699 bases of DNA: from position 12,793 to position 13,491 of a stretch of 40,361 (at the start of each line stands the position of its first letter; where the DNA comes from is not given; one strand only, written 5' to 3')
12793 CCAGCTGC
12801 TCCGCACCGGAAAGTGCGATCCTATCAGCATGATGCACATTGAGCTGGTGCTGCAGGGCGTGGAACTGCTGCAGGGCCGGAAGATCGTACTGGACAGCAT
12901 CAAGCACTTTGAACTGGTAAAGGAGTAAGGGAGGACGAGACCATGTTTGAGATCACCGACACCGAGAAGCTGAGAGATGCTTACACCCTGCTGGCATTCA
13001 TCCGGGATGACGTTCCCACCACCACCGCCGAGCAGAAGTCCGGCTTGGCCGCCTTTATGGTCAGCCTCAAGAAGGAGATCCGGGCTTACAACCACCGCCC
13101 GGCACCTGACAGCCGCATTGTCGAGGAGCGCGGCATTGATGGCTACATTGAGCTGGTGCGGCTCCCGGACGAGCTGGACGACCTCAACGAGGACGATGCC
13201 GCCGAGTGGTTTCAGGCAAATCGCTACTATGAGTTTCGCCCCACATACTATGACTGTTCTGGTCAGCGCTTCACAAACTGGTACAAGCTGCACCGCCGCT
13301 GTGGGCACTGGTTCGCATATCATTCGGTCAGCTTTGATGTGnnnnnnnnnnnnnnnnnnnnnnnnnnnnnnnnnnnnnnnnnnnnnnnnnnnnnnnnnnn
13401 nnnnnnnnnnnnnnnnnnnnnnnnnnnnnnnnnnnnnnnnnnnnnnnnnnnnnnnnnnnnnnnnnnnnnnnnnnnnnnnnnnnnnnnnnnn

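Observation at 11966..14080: Opposite-strand, more AT-rich five-gene island with its own XRE regulator, splitting the head-morphogenesis genes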

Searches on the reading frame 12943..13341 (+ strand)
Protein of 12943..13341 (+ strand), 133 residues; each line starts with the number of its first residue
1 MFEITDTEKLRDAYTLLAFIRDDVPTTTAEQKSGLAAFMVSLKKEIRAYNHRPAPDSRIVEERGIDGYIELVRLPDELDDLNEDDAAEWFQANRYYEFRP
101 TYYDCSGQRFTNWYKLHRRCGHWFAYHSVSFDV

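Call 5: search_protein_families(library=pfam, max_evalue=1, proteins=[window:12943-13341:+])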
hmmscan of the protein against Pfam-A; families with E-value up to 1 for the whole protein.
window:12943-13341:+ (133 aa): 1 family
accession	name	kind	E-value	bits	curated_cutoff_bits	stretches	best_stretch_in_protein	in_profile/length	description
PF07921.17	Fibritin_C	-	0.32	11.6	21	1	23-66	10-49/93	Fibritin C-terminal region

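Call 6: search_protein_families(library=phrogs, max_evalue=0.1, proteins=[window:12943-13341:+])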
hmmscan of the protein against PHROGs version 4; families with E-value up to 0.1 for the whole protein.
window:12943-13341:+ (133 aa): 0 families

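Call 7: search_protein_families(library=ncbifam, max_evalue=0.1, proteins=[window:12943-13341:+])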
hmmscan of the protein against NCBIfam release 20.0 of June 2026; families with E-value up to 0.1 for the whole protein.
window:12943-13341:+ (133 aa): 0 families

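Call 8: search_protein_families(library=padloc, max_evalue=0.1, proteins=[window:12943-13341:+])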
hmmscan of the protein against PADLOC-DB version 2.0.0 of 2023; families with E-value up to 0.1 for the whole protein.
window:12943-13341:+ (133 aa): 0 families

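Call 11: search_solved_structures(query=window:12943-13341:+, max_evalue=10)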
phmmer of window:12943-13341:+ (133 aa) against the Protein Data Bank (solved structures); distinct sequences matched with E-value up to 10: 1.
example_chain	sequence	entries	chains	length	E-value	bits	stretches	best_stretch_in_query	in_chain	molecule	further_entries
7vad_H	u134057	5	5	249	1.2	12.2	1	77-111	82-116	Fab heavy chain from antibody IgG clone number YN69202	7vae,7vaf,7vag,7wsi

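Call 21: find_encoding_contigs(protein=window:12943-13341:+, flank=10000, max_places=10)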
Protein window:12943-13341:+ (133 aa): 21 contigs read that carry it; 10 places shown.
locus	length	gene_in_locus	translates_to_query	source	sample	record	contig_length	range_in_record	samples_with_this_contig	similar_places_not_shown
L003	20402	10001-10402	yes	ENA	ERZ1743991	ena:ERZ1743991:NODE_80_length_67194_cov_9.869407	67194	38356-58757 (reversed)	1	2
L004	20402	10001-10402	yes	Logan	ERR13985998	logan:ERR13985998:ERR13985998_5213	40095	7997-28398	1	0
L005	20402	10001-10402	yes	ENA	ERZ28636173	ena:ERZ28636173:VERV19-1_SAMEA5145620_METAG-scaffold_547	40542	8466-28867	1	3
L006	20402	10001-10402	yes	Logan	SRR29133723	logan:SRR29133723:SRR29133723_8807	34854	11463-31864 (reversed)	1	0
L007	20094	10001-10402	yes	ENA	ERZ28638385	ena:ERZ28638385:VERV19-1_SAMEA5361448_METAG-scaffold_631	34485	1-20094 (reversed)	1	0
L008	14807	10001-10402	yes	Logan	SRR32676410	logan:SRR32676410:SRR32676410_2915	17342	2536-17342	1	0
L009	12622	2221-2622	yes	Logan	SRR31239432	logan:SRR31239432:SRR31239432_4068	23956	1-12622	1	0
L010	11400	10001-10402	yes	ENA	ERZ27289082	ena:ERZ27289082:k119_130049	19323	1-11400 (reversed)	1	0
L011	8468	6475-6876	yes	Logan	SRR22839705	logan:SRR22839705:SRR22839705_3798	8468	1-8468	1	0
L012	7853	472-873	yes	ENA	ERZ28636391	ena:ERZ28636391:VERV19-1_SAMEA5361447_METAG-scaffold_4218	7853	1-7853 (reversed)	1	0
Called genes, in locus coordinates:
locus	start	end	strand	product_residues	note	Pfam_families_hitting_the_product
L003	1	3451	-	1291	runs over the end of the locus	PF10145:PhageMin_Tail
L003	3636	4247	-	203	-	PF06854:Phage_Gp15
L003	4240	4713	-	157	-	PF20378:DUF6673 (weak)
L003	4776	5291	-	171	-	-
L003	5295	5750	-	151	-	-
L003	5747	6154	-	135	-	-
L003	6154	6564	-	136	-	-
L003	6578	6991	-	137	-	-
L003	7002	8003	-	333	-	PF20036:Gp13-like (weak)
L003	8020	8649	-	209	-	PF06810:Phage_scaffold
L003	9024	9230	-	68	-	PF13443:HTH_26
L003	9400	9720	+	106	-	-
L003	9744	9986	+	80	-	-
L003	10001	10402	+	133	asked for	-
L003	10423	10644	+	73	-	-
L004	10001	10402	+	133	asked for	-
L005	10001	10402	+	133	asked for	-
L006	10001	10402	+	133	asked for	-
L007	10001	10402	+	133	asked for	-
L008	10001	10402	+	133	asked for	-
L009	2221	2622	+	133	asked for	-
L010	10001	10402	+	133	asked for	-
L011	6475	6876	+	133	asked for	-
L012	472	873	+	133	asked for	-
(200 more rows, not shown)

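Call 44: find_homologous_proteins(query=window:12943-13341:+, max_evalue=0.001)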
Query window:12943-13341:+ (133 aa): 206 proteins with E <= 0.001 among 208 candidates; the best 120 are listed.
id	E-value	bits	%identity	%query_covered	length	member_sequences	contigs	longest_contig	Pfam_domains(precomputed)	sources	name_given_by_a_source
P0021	5.3e-84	297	95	100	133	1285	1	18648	-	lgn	-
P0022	9.6e-81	286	93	100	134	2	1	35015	-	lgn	-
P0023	1.4e-79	282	93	100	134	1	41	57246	-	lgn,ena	-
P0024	2.9e-75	268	87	100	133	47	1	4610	-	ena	-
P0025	7.9e-75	267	89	100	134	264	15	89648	-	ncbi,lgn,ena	-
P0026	1.2e-74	266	91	95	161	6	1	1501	-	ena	-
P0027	2.1e-73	262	94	92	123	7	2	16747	-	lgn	-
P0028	3.9e-73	262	87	100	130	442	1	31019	-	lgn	-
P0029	5.8e-73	261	86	99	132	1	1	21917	-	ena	-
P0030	1.8e-72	259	88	100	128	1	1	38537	-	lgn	-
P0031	1.8e-72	259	85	100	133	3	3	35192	-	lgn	-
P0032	4.5e-72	258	86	100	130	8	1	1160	-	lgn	-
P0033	4.7e-71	255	83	100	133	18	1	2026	-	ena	-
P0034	1.2e-69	250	84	100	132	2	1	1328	-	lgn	-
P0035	1.8e-69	250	85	100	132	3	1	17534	-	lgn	-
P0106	7.2e-41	157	55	100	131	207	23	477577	-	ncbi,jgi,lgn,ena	jgi:hypothetical protein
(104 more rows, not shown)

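Call 54: predict_structure(alignment_id=A3)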
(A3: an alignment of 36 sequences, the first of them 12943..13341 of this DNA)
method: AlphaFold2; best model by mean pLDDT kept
length: 133 residues; sequences in the alignment: 36
mean_pLDDT: 78.6   pTM: 0.47
mean pLDDT of the five models: 78.6, 76.8, 76.4, 75.0, 74.6
residues with pLDDT >= 90: 35; 70-90: 68; 50-70: 20; < 50: 10
segments of 3 or more residues with pLDDT < 50: 56-65
pLDDT, mean of each block of 10 residues (from residue 1): 79 82 73 81 80 52 58 93 95 80 69 92 91 69
secondary structure, 60 per line:
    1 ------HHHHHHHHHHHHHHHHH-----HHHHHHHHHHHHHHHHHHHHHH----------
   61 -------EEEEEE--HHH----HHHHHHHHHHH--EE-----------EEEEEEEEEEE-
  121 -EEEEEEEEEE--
elements in order: H7-23 H29-50 E68-73 H83-93 E109-119 E122-131

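Call 56: fold_search(model_id=the predicted structure, library=pdb)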
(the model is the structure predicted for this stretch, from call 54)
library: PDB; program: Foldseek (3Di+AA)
matches with E <= 10: 403; with E <= 0.001: 0
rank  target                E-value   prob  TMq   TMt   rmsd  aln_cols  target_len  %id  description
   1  8q1z                  2.4e-01  0.30  0.22  0.10  11.6        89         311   11  Crystal Structure of Human Vaccinia-related kinase 2 (VRK-2) bound to JA-296 (released 2023-08-16)
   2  9j3d_D                2.7e-01  0.12  0.24  0.12  21.9       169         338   12  Cryo-EM structure of TMexCD1-TOprJ1 (released 2025-08-13)
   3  2v62_B                4.0e-01  0.23  0.22  0.10  11.7        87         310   11  Structure of vaccinia-related kinase 2 (released 2007-08-21)
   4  2wvd_B                5.4e-01  0.18  0.26  0.26  14.9       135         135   10  Structural and mechanistic insights into Helicobacter pylori NikR function (released 2010-01-19)
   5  9fet                  6.1e-01  0.16  0.21  0.10  11.6        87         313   11  Crystal Structure of Human Vaccinia-related kinase 2 (VRK-2) bound to JA-47 (released 2024-09-11)
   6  3ork                  6.5e-01  0.41  0.26  0.15   5.2        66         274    9  Mycobacterium tuberculosis PknB kinase domain L33D mutant (crystal form 2) (released 2010-12-15)
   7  2v62_A                6.5e-01  0.16  0.22  0.10  11.5        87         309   11  Structure of vaccinia-related kinase 2 (released 2007-08-21)
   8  8rq8                  6.9e-01  0.38  0.28  0.14   8.1        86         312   10  Crystal structure of CRBN-midi in complex with mezigdomide (released 2024-09-25)
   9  2buj_A                7.3e-01  0.38  0.25  0.14   5.1        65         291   12  Crystal structure of the human Serine-threonine Kinase 16 in complex with staurosporine (released 2005-07-05)
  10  8uk7_A                8.3e-01  0.06  0.17  0.20  19.0       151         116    9  Periplasmic domain of Escherichia coli CpxA (released 2023-10-25)
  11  2kty_MODEL_1_A        9.3e-01  0.14  0.23  0.10  11.3        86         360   10  Solution Structure of human Vaccinia Related Kinase-1 (released 2011-02-16)
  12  4ce4_c                9.3e-01  0.04  0.17  0.08  17.2       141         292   13  39S large subunit of the porcine mitochondrial ribosome (released 2013-12-18)
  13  6vxu_A                9.9e-01  0.18  0.22  0.10  10.7        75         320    8  Structure of Human Vaccinia-related Kinase 1 (VRK1) bound to ACH471 (released 2021-03-03)
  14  7mie                  1.1e+00  0.28  0.27  0.16   9.8        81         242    7  Crystal structure of the Borreliella burgdorferi PlzA protein in complex with c-di-GMP (released 2021-06-30)
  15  6bu6_D                1.1e+00  0.15  0.21  0.10  10.8        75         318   11  Crystal Structure of the Human vaccinia-related kinase bound to a bis-difluorophenol-aminopyridine inhibitor (released 2017-12-20)
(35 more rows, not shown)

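Call 64: fold_search(model_id=the predicted structure, library=viral)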
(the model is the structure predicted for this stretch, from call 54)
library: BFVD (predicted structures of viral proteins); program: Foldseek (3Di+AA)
matches with E <= 10: 552; with E <= 0.001: 0
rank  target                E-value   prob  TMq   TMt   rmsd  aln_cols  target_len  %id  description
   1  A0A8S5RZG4            2.8e-02  0.96  0.30  0.38   5.0        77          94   14  Uncharacterized protein [Myoviridae sp. ctNQV2]
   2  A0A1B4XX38            3.4e-02  0.66  0.24  0.28  17.4       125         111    9  Uncharacterized protein [Tenacibaculum phage pT24]
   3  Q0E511                5.5e-02  0.28  0.24  0.05  18.6       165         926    9  104.6 Tyrosine protein kinase/Liposaccharide-modifying enzyme [Spodoptera frugiperda ascovirus 1a]
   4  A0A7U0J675            1.1e-01  0.38  0.30  0.12  17.1       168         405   10  Uncharacterized protein [Klebsiella phage vB_KpM_FBKp24]
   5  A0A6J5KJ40            1.6e-01  0.44  0.24  0.16  13.0       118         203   14  Uncharacterized protein [uncultured Caudovirales phage]
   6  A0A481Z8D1            1.6e-01  0.23  0.24  0.14  17.5       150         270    9  Uncharacterized protein [Pithovirus LCPAC302]
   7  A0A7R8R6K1            1.7e-01  0.66  0.36  0.20  17.0       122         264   14  Uncharacterized protein [Klebsiella phage vB_KvM-Eowyn]
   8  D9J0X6                1.7e-01  0.33  0.23  0.27  17.0       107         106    7  Gp178 [Brochothrix phage A9]
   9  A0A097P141            1.8e-01  0.20  0.21  0.09  17.6       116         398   11  ORF68 P47 [Cydia pomonella granulosis virus]
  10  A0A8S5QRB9            2.0e-01  0.51  0.25  0.34   5.8        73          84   18  Uncharacterized protein [Siphoviridae sp. ctE6L85]
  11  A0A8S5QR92            2.1e-01  0.11  0.21  0.10  18.5       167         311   11  Tail-collar fiber protein [Myoviridae sp. ctgXL3]
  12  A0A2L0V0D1            2.1e-01  0.08  0.18  0.10  19.9       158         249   11  Uncharacterized protein [Agrobacterium phage Atu_ph07]
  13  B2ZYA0                2.3e-01  0.28  0.29  0.21  16.1       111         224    8  Uncharacterized protein [Ralstonia phage phiRSL1]
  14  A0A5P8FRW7            2.3e-01  0.18  0.26  0.21  15.6       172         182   12  Minor tail protein [Klebsiella phage KL]
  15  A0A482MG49            2.3e-01  0.16  0.23  0.13  16.9       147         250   16  Uncharacterized protein [Serratia phage Parlo]
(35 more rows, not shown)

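Call 70: find_encoding_contigs(protein=P0106, flank=6000, max_places=5)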
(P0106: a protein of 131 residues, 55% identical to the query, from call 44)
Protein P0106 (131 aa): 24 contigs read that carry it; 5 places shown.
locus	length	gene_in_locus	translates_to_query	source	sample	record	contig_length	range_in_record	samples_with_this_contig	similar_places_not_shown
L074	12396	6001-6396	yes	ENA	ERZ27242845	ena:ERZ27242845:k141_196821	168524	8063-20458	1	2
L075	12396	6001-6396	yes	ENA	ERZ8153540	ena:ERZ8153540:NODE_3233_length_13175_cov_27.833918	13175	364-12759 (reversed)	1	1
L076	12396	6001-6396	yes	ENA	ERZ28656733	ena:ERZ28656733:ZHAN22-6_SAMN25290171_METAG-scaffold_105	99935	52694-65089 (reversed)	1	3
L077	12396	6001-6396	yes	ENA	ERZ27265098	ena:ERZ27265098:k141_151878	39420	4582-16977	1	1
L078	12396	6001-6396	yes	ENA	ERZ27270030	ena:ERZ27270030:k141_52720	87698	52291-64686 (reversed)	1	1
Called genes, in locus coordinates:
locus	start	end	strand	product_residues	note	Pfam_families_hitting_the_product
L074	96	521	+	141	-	-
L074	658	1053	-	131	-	PF15919:HicB_lk_antitox, PF15970:HicB-like_2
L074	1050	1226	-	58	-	PF07927:HicA_toxin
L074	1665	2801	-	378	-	PF00589:Phage_integrase (faint)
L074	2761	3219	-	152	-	-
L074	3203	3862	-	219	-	-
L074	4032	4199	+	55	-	-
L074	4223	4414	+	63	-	-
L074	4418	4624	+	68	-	-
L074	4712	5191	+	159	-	-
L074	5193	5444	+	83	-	-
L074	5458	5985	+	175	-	PF18824:LPD11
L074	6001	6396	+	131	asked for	-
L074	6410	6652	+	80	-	-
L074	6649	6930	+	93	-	PF05339:DUF739 (weak)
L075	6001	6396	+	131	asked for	-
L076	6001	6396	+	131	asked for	-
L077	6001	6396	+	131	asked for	-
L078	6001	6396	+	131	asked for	-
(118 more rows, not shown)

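Call 91: search_solved_structures(query=A3, max_evalue=10)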
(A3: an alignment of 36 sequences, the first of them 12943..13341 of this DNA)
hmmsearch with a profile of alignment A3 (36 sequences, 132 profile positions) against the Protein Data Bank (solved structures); distinct sequences matched with E-value up to 10: 2.
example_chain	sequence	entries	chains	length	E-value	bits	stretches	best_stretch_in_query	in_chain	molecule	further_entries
7qca_SM0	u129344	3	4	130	0.95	12.7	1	40-81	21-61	40S ribosomal protein S12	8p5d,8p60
5t58_D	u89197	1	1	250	3.3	11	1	24-80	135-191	KLLA0D15741p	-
